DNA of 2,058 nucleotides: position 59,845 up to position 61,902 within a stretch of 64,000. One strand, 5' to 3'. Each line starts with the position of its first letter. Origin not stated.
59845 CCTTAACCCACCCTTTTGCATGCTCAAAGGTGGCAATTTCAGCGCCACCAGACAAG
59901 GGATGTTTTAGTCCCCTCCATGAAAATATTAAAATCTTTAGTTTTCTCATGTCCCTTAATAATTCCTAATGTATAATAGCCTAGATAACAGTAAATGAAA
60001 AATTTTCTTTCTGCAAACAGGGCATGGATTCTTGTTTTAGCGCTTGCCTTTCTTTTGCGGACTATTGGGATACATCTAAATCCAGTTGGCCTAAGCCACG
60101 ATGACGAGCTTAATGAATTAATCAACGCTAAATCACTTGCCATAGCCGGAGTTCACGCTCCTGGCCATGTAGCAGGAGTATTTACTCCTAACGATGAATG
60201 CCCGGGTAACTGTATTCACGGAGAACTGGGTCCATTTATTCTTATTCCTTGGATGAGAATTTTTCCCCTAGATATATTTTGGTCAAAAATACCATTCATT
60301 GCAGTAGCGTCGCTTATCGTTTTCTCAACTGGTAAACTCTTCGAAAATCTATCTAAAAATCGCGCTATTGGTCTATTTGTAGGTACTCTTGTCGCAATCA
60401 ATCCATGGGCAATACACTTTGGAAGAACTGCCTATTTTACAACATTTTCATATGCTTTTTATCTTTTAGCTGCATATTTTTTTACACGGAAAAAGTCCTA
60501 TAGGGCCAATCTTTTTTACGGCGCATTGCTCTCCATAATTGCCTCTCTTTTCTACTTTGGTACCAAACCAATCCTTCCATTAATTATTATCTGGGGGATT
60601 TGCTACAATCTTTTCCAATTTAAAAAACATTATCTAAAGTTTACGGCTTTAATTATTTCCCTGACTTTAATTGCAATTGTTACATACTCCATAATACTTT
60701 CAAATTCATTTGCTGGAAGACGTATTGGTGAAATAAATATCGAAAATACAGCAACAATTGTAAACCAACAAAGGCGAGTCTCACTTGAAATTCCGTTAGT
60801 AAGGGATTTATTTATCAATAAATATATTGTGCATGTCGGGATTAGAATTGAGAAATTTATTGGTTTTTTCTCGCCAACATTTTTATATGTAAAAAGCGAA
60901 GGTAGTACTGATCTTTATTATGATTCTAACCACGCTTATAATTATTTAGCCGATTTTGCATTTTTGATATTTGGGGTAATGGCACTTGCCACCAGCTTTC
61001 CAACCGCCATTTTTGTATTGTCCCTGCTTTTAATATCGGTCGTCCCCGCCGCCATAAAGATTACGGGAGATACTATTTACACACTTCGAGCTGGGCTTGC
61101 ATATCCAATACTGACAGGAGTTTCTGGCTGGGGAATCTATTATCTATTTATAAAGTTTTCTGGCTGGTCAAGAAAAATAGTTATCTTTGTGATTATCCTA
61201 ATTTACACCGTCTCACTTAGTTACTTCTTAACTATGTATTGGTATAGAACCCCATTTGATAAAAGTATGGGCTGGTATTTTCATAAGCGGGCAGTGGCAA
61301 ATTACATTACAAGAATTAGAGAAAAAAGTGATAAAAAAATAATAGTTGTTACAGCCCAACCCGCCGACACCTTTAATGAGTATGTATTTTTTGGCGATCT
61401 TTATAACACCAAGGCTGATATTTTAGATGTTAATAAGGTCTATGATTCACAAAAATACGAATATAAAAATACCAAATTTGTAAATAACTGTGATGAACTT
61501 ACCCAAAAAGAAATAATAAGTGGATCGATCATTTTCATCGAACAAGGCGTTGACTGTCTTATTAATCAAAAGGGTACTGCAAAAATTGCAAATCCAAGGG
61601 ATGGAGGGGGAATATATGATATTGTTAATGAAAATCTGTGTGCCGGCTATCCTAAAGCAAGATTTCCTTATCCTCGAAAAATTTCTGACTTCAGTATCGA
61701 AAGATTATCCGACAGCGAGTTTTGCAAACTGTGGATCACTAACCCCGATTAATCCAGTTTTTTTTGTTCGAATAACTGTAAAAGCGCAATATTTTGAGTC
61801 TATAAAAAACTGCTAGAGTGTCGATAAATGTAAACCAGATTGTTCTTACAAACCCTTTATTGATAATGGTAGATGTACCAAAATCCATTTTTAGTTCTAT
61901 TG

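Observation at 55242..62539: Dpm1/GtrB-like GT2 genes paired with PMT/ArnT-like GT-C genes: lipid-linked monosaccharide donor system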

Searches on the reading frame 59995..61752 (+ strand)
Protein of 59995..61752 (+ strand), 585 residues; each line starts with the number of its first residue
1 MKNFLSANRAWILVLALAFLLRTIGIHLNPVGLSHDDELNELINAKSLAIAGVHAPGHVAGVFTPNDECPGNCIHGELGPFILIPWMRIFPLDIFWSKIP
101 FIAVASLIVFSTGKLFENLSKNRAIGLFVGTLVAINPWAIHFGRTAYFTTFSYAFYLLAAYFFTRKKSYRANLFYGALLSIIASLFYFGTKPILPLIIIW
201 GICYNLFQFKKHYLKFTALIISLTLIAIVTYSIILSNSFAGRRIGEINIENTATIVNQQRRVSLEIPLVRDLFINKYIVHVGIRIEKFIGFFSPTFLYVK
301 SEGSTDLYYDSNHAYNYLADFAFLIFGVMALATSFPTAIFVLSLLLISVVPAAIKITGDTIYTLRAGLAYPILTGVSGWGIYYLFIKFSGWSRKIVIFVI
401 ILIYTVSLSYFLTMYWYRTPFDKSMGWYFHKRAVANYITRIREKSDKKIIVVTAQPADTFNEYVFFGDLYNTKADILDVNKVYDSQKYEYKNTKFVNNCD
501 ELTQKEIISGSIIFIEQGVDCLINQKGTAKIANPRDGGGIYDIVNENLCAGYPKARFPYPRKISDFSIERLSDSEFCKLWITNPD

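Call 4: search_protein_families(library=pfam, proteins=[window:59995-61752:+], max_evalue=0.01)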
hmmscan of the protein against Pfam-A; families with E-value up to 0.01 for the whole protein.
window:59995-61752:+ (585 aa): 0 families

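Call 5: search_protein_families(library=ncbifam, proteins=[window:59995-61752:+], max_evalue=0.01)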
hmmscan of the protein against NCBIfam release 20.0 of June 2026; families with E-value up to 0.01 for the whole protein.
window:59995-61752:+ (585 aa): 0 families

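Call 6: search_protein_families(library=pfam, proteins=[window:59995-61752:+], max_evalue=10)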
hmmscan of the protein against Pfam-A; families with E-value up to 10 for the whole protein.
window:59995-61752:+ (585 aa): 2 families
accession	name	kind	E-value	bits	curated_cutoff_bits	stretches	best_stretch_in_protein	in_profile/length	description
PF15846.10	DUF4720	-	0.16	12.3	27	1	251-320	16-83/96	Domain of unknown function (DUF4720)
PF23869.1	Beta-prop_WDR75_1st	-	0.16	11.7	45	1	131-173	133-174/292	WD repeat-containing protein 75 first beta-propeller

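Call 7: search_solved_structures(query=window:59995-61752:+, max_evalue=10)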
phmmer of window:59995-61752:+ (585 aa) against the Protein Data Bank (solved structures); distinct sequences matched with E-value up to 10: 0.

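Call 11: find_homologous_proteins(query=window:59995-61752:+, max_evalue=0.001)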
Query window:59995-61752:+ (585 aa): 81 proteins with E <= 0.001 among 8000 candidates.
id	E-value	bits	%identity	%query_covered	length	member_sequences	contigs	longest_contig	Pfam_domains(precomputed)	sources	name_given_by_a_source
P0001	0.0e+0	1326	100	100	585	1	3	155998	-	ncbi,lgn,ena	ncbi:MAG: hypothetical protein AAB535_00350 [Patescibacteria group bacterium]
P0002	0.0e+0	1075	78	100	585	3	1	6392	-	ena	-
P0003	0.0e+0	1067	79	100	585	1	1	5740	-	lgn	-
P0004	0.0e+0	1064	77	100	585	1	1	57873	-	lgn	-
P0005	0.0e+0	1050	75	100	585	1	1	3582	-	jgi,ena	-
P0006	0.0e+0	1047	77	100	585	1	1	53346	-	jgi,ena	-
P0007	0.0e+0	1034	76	100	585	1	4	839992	-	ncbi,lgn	-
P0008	0.0e+0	1014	73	100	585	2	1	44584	-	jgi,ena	-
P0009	1.3e-250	851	63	95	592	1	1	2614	-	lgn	-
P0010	1.6e-250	851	63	98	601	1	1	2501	-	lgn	-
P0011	1.0e-247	842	62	98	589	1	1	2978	-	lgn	-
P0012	2.7e-245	834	61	100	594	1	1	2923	-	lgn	-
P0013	7.7e-244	829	61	99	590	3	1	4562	-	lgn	-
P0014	8.4e-243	825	61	95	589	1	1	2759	-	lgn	-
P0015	3.7e-242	823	62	95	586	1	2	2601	-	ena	-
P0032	4.1e-221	754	55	98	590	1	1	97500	-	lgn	-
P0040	2.0e-198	679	52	98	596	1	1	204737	-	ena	-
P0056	2.4e-171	590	46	98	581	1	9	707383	-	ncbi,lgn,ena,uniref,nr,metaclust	ncbi:MAG: hypothetical protein UV74_C0013G0051 [Candidatus Woesebacteria bacterium GW2011_GWB1_43_14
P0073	3.5e-128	447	40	99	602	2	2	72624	-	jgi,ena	-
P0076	5.7e-121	423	39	98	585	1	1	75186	-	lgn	-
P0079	3.9e-20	90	23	85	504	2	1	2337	-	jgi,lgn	jgi:hypothetical protein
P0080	1.9e-11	62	26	84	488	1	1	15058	PF02366.25,PF13231.13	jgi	-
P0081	8.9e-10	56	29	64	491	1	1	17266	PF13231.13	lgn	-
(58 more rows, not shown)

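Call 13: search_solved_structures(query=A1, max_evalue=10, show_alignments=2)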
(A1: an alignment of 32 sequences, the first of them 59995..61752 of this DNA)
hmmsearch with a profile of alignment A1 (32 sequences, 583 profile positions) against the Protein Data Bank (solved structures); distinct sequences matched with E-value up to 10: 3.
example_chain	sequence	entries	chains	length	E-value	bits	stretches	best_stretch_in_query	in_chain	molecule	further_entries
2wp2_A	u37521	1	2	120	0.36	12.3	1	262-301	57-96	BROMODOMAIN TESTIS-SPECIFIC PROTEIN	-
7ubo_A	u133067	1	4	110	0.71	11.4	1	262-299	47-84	Bromodomain testis-specific protein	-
9ycq_A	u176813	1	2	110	0.71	11.4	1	262-299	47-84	Bromodomain testis-specific protein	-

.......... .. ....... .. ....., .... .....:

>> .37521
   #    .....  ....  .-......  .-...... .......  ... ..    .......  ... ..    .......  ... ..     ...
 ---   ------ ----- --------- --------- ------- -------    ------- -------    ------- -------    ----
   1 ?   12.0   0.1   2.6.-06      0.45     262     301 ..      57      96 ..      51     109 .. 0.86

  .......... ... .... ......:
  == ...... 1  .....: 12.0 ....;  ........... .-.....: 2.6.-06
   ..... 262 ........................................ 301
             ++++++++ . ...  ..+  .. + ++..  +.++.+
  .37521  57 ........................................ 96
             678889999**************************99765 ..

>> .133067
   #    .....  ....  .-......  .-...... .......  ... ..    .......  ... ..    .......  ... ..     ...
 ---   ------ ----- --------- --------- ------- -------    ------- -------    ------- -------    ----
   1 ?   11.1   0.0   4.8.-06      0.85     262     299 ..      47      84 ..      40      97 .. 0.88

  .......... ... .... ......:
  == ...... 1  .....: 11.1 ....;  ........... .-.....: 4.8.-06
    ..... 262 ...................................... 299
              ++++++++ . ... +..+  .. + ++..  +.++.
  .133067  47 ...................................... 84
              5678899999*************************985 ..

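Call 24: search_protein_families(library=pfam, proteins=[P0079, P0080, P0081], max_evalue=0.01)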
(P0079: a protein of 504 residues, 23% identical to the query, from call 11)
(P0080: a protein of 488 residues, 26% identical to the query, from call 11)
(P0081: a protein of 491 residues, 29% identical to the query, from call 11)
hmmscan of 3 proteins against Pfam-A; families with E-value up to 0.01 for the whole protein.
P0079 (504 aa): 1 family
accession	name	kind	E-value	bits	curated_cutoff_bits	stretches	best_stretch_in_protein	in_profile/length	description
PF02366.24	PMT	-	0.00031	20.8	22.7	1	87-201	83-198/245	Dolichyl-phosphate-mannose-protein mannosyltransferase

P0080 (488 aa): 2 families
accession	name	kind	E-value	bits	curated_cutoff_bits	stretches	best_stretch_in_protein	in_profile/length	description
PF13231.12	PMT_2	-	3.6e-08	34.2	26.1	1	65-211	2-155/160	Dolichyl-phosphate-mannose-protein mannosyltransferase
PF02366.24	PMT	-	2.8e-06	27.5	22.7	1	66-205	63-212/245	Dolichyl-phosphate-mannose-protein mannosyltransferase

P0081 (491 aa): 1 family
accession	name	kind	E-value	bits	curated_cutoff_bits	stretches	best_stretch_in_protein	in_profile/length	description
PF13231.12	PMT_2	-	9.4e-07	29.6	26.1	1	65-217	2-156/160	Dolichyl-phosphate-mannose-protein mannosyltransferase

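Call 26: predict_structure(alignment_id=A1)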
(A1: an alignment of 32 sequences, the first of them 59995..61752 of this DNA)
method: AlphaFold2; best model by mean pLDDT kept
length: 585 residues; sequences in the alignment: 32
mean_pLDDT: 86.8   pTM: 0.88
mean pLDDT of the five models: 86.8, 85.7, 85.7, 85.0, 83.6
residues with pLDDT >= 90: 297; 70-90: 230; 50-70: 53; < 50: 5
segments of 3 or more residues with pLDDT < 50: 358-360
pLDDT, mean of each block of 10 residues (from residue 1): 78 95 79 71 92 81 64 70 92 90 94 97 95 93 81 96 95 97 88 94 94 91 94 84 68 83 84 85 83 80 57 81 94 93 94 64 74 96 92 93 94 85 82 93 91 91 92 96 91 92 83 91 87 82 91 87 86 93 88
secondary structure, 60 per line:
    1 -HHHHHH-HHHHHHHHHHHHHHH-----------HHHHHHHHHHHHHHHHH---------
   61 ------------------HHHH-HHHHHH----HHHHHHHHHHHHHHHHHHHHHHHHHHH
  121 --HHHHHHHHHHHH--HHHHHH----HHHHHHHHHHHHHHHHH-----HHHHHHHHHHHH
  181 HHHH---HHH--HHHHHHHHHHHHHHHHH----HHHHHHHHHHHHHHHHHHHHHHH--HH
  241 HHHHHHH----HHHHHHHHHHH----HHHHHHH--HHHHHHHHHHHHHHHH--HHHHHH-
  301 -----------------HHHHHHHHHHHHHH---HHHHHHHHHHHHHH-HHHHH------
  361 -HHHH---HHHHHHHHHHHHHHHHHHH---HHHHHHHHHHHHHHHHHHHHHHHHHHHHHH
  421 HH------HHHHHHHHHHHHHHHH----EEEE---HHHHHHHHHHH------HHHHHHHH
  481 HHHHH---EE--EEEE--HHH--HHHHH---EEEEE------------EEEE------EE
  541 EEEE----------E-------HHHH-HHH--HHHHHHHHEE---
elements in order: H2-7 H9-23 H35-51 H79-82 H84-89 H94-120 H123-134 H137-142 H147-163 H169-184 H193-209 H214-236 H239-247 H252-262 H267-273 H276-291 H294-299 H318-331 H335-348 H350-354 H362-365 H369-387 H391-422 H429-444 E449-452 H456-466 H473-485 E493-496 H504-508 E512-516 E529-532 E539-544 H563-566 H573-580

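Call 28: fold_search(model_id=the predicted structure, library=pdb)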
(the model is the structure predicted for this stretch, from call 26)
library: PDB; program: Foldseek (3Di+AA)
matches with E <= 10: 267; with E <= 0.001: 12
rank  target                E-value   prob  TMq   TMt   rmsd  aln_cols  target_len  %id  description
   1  6gxc_A                9.6e-07  1.00  0.46  0.39  12.8       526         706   16  Bacterial oligosaccharyltransferase PglB in complex with an inhibitory peptide and a reactive lipid-linked oligosaccha (released 2018-11-14)
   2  5ogl_A                2.8e-06  1.00  0.46  0.39  12.7       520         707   15  Structure of bacterial oligosaccharyltransferase PglB in complex with an acceptor peptide and an lipid-linked oligosac (released 2017-10-25)
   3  3rce_A                1.0e-05  1.00  0.45  0.40  14.3       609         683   14  Bacterial oligosaccharyltransferase PglB (released 2011-06-15)
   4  8agc_A                1.8e-05  1.00  0.46  0.40  12.3       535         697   13  Structure of yeast oligosaccharylransferase complex with lipid-linked oligosaccharide and non-acceptor peptide bound (released 2022-12-07)
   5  8b6l_I                3.7e-05  1.00  0.45  0.39  11.4       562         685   13  Subtomogram average of the human Sec61-TRAP-OSTA-translocon (released 2022-12-07)
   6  5f15                  6.7e-05  1.00  0.46  0.49  12.2       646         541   12  Crystal Structure of ArnT from Cupriavidus metallidurans bound to Undecaprenyl phosphate (released 2016-02-17)
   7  6ezn_F                1.7e-04  1.00  0.44  0.41  13.6       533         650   12  Cryo-EM structure of the yeast oligosaccharyltransferase (OST) complex (released 2018-01-17)
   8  5ezm                  1.7e-04  1.00  0.46  0.49  12.3       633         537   13  Crystal Structure of ArnT from Cupriavidus metallidurans in the apo state (released 2016-02-17)
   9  6ftg_5                2.5e-04  1.00  0.48  0.45  11.4       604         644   12  Subtomogram average of OST-containing ribosome-translocon complexes from canine rough microsomal membranes (released 2018-03-21)
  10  9i5k_A                3.0e-04  1.00  0.39  0.45  12.8       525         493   12  Structure of the Chaetomium thermophilum Pmt4 homodimer (C2 symmetry) (released 2025-12-24)
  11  8age_A                5.0e-04  1.00  0.46  0.42  10.3       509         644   13  Structure of yeast oligosaccharylransferase complex with acceptor peptide bound (released 2022-12-07)
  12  3wak                  7.3e-04  1.00  0.45  0.32  12.3       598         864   10  Crystal structure of the Archaeoglobus fulgidus oligosaccharyltransferase (O29867_ARCFU) in the apo form (released 2013-10-30)
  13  7e9s_A                1.4e-03  1.00  0.45  0.32  15.0       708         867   10  Archaeal oligosaccharyltransferase AglB from Archaeoglobus fulgidus in complex with an inhibitory peptide and a dolich (released 2021-09-08)
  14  8agb_A                1.5e-03  1.00  0.45  0.41  12.3       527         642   13  Structure of yeast oligosaccharylransferase complex with lipid-linked oligosaccharide bound (released 2022-12-07)
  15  6w98_A                3.8e-03  1.00  0.41  0.22  13.7       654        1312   11  Single-Particle Cryo-EM Structure of Arabinofuranosyltransferase AftD from Mycobacteria (released 2020-05-13)
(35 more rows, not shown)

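Call 33: find_encoding_contigs(protein=P0056, flank=6000, max_places=2)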
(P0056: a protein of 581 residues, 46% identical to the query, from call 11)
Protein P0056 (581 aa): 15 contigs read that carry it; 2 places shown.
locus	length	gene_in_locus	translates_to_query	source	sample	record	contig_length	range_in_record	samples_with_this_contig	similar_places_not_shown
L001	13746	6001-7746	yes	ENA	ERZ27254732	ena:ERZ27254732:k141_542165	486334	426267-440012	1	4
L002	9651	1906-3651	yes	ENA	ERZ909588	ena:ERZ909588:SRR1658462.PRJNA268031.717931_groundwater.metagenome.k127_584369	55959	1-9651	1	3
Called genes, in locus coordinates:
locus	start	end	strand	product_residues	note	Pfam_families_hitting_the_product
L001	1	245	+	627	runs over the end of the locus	PF04932:Wzy_C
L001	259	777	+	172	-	PF01327:Pep_deformylase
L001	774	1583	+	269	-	PF00551:Formyl_trans_N, PF02911:Formyl_trans_C (weak)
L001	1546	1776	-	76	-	PF00830:Ribosomal_L28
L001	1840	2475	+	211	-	PF02163:Peptidase_M50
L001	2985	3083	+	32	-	-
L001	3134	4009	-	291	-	PF09587:PGA_cap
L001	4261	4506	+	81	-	PF00471:Ribosomal_L33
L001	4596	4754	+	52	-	-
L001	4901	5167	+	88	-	-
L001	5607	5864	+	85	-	PF01541:GIY-YIG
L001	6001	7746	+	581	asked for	-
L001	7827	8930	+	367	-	PF04773:FecR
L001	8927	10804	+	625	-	PF05226:CHASE2, PF00211:Guanylate_cyc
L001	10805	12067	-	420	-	PF00152:tRNA-synt_2 (faint), PF13393:tRNA-synt_His, PF03129:HGTP_anticodon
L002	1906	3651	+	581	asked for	-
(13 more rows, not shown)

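Call 34: find_encoding_contigs(protein=P0040, flank=6000, max_places=2)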
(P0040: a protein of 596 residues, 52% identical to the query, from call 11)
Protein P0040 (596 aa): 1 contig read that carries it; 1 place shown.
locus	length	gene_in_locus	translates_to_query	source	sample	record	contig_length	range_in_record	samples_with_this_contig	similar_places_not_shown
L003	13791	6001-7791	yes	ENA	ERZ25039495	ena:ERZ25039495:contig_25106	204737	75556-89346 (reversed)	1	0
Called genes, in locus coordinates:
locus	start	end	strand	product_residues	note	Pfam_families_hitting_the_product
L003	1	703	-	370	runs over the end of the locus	PF13439:Glyco_transf_4, PF13579:Glyco_trans_4_4, PF20706:GT4-conflict (weak), PF00534:Glycos_transf_1, PF13692:Glyco_trans_1_4, PF13524:Glyco_trans_1_2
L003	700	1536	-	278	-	PF00535:Glycos_transf_2, PF10111:Glyco_tranf_2_2, PF13641:Glyco_tranf_2_3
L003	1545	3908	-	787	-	-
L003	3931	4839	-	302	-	PF00535:Glycos_transf_2, PF13641:Glyco_tranf_2_3, PF13632:Glyco_trans_2_3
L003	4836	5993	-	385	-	PF13439:Glyco_transf_4, PF13579:Glyco_trans_4_4 (weak), PF20706:GT4-conflict, PF00534:Glycos_transf_1, PF13692:Glyco_trans_1_4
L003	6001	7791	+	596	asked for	-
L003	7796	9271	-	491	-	-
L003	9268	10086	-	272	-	PF00535:Glycos_transf_2, PF13641:Glyco_tranf_2_3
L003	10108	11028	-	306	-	PF01073:3Beta_HSD (faint), PF01370:Epimerase, PF02719:Polysacc_synt_2 (faint), PF07993:NAD_binding_4 (faint), PF13460:NAD_binding_10 (faint), PF16363:GDP_Man_Dehyd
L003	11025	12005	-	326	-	PF01370:Epimerase, PF02719:Polysacc_synt_2, PF04321:RmlD_sub_bind, PF01073:3Beta_HSD (weak), PF16363:GDP_Man_Dehyd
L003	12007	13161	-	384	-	PF04188:Mannosyl_trans2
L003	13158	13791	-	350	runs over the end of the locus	PF13439:Glyco_transf_4, PF13579:Glyco_trans_4_4, PF00534:Glycos_transf_1, PF13692:Glyco_trans_1_4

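Call 35: find_encoding_contigs(protein=P0007, flank=6000, max_places=1)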
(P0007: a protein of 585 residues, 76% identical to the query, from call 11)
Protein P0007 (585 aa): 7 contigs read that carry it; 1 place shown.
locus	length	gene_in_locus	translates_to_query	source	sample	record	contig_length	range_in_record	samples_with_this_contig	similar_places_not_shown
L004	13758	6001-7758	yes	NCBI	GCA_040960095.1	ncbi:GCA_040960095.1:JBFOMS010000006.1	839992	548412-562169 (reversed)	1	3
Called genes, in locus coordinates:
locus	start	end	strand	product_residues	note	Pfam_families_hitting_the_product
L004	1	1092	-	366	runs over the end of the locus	PF02350:Epimerase_2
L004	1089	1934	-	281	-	PF01209:Ubie_methyltran, PF05175:MTS (weak), PF07021:MetW, PF13489:Methyltransf_23, PF08241:Methyltransf_11, PF08242:Methyltransf_12, PF13649:Methyltransf_25, PF13847:Methyltransf_31, +1 more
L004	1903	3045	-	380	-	PF13439:Glyco_transf_4, PF13579:Glyco_trans_4_4 (weak), PF20706:GT4-conflict (weak), PF00534:Glycos_transf_1, PF13692:Glyco_trans_1_4, PF13524:Glyco_trans_1_2 (weak)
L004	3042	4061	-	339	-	PF00535:Glycos_transf_2, PF13641:Glyco_tranf_2_3 (weak)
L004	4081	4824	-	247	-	PF00106:adh_short, PF04321:RmlD_sub_bind (weak), PF13561:adh_short_C2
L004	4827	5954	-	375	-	PF13439:Glyco_transf_4, PF20706:GT4-conflict, PF00534:Glycos_transf_1, PF13692:Glyco_trans_1_4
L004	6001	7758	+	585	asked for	-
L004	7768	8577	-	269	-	PF13641:Glyco_tranf_2_3, PF00535:Glycos_transf_2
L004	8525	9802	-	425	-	PF01943:Polysacc_synt, PF13440:Polysacc_synt_3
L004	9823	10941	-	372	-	PF04188:Mannosyl_trans2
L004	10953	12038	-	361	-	PF13439:Glyco_transf_4, PF00534:Glycos_transf_1, PF13692:Glyco_trans_1_4, PF13524:Glyco_trans_1_2, PF20706:GT4-conflict (weak)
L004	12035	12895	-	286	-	PF00535:Glycos_transf_2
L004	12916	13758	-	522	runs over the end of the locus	PF02366:PMT, PF13231:PMT_2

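Call 36: find_encoding_contigs(protein=P0073, flank=6000, max_places=1)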
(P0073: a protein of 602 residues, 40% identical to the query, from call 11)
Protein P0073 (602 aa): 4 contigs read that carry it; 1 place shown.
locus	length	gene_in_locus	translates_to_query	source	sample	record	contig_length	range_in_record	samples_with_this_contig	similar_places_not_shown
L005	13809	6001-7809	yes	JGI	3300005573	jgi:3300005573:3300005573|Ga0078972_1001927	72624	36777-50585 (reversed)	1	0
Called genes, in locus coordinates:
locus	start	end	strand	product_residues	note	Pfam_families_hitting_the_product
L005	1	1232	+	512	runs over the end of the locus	PF02366:PMT (weak), PF13231:PMT_2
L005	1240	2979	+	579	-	PF10131:PTPS_related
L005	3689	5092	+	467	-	-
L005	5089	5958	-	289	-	PF08003:Methyltransf_9, PF01209:Ubie_methyltran (faint), PF13489:Methyltransf_23, PF13847:Methyltransf_31, PF08241:Methyltransf_11, PF08242:Methyltransf_12, PF13649:Methyltransf_25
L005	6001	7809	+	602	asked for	-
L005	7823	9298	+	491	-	PF01943:Polysacc_synt, PF13440:Polysacc_synt_3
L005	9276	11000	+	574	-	-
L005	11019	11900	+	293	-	PF00535:Glycos_transf_2, PF10111:Glyco_tranf_2_2 (weak)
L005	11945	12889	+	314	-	PF13641:Glyco_tranf_2_3, PF00535:Glycos_transf_2, PF13632:Glyco_trans_2_3 (faint)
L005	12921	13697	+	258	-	PF00535:Glycos_transf_2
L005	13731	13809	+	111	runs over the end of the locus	PF05635:23S_rRNA_IVP, PF22296:bAvd (weak)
